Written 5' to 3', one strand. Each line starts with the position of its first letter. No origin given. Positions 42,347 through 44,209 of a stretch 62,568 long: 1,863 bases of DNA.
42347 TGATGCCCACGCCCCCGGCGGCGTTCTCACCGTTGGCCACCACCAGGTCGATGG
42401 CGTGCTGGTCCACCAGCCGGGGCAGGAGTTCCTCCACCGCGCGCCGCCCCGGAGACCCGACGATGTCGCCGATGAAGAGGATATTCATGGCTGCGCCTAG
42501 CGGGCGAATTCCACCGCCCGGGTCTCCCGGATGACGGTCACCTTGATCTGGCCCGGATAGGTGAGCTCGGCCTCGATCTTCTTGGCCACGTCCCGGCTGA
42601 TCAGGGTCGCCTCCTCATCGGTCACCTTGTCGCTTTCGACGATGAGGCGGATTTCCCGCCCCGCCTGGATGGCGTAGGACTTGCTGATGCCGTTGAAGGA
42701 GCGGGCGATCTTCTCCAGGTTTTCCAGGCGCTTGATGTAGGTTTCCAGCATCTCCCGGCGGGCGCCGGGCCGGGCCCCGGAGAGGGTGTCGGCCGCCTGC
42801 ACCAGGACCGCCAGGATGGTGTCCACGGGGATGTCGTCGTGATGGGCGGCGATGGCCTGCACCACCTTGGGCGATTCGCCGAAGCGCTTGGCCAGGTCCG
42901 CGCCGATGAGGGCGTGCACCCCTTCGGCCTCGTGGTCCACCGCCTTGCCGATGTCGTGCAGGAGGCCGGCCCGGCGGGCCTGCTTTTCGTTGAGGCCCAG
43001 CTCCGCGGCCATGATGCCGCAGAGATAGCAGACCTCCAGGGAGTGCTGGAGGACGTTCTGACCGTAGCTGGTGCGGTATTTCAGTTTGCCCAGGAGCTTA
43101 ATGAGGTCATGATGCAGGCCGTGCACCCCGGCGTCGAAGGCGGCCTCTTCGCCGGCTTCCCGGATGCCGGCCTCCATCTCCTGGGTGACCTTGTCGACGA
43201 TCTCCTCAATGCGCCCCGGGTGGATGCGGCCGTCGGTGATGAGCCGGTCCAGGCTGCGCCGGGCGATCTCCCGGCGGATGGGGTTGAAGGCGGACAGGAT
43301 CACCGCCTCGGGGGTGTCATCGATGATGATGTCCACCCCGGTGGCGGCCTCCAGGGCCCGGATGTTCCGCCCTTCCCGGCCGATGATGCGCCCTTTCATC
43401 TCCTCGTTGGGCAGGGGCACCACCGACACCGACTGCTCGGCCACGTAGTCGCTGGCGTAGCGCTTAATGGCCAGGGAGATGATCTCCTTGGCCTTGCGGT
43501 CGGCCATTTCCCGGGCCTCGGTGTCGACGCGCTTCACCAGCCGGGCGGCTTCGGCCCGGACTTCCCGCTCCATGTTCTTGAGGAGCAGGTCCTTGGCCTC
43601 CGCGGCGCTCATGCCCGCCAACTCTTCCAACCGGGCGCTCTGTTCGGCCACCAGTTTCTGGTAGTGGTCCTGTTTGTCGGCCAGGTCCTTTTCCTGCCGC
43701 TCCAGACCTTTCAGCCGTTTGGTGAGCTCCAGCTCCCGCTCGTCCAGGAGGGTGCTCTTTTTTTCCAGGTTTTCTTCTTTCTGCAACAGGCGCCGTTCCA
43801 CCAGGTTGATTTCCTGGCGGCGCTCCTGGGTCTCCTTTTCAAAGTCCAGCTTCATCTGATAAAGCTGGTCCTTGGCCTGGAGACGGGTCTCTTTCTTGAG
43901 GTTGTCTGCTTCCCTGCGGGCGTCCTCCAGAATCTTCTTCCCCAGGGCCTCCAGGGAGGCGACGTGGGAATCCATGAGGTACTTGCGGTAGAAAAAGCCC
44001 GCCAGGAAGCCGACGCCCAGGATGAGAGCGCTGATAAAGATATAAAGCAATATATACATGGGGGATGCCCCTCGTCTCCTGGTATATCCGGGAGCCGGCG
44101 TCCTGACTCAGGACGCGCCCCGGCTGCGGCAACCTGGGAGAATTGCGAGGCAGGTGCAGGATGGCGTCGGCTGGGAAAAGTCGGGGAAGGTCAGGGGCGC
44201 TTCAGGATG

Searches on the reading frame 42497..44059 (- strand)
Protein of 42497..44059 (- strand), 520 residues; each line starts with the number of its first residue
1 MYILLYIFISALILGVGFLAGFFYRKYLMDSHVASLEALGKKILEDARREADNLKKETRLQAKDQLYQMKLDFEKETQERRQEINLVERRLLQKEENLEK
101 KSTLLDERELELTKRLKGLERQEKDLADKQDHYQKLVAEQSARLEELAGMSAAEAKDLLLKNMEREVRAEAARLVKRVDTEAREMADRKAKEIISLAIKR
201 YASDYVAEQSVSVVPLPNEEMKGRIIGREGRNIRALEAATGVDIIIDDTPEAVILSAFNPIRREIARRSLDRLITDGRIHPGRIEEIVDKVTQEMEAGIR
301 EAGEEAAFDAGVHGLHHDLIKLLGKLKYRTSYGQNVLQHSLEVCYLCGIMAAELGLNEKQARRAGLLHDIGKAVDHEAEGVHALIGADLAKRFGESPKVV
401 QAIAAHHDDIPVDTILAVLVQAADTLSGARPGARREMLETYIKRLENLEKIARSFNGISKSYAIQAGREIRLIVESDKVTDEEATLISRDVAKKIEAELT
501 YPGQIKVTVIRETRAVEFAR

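Call 35: find_encoding_contigs(protein=window:42497-44059:-, flank=10000, max_places=1)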
Protein window:42497-44059:- (520 aa): 4 contigs read that carry it; 1 place shown.
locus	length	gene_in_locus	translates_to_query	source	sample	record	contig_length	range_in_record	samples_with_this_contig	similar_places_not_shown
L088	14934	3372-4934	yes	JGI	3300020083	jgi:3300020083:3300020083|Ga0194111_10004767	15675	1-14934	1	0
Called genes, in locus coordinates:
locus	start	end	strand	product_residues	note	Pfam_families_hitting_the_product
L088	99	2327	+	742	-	PF23139:OB_YrrC, PF14520:HHH_5, PF14490:HHH_RecD2, PF13086:AAA_11 (faint), PF13245:AAA_19, PF13604:AAA_30, PF18335:SH3_13, PF13538:UvrD_C_2, +1 more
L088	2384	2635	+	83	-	PF06005:ZapB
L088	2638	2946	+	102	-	PF05164:ZapA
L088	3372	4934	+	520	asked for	PF12072:RNase_Y_N, PF00013:KH_1, PF22891:KH_PNO1_2nd (faint), PF08668:HDOD (faint), PF01966:HD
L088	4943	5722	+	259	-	PF00149:Metallophos, PF13277:YmdB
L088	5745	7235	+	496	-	PF00884:Sulfatase, PF01663:Phosphodiest (weak), PF16347:SGSH_C (weak)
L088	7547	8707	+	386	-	PF08442:ATP-grasp_2, PF13549:ATP-grasp_5, PF24948:Citrate_synth_N, PF00549:Ligase_CoA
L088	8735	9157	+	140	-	-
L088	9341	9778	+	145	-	PF26390:MamS_MamX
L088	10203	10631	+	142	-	PF26390:MamS_MamX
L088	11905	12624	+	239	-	PF01555:N6_N4_Mtase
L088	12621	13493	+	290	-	PF02629:CoA_binding, PF13380:CoA_binding_2, PF13607:Succ_CoA_lig, PF00549:Ligase_CoA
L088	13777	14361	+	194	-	PF02677:QueH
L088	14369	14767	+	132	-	PF13581:HATPase_c_2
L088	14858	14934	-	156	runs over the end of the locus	PF00293:NUDIX, PF14815:NUDIX_4 (faint)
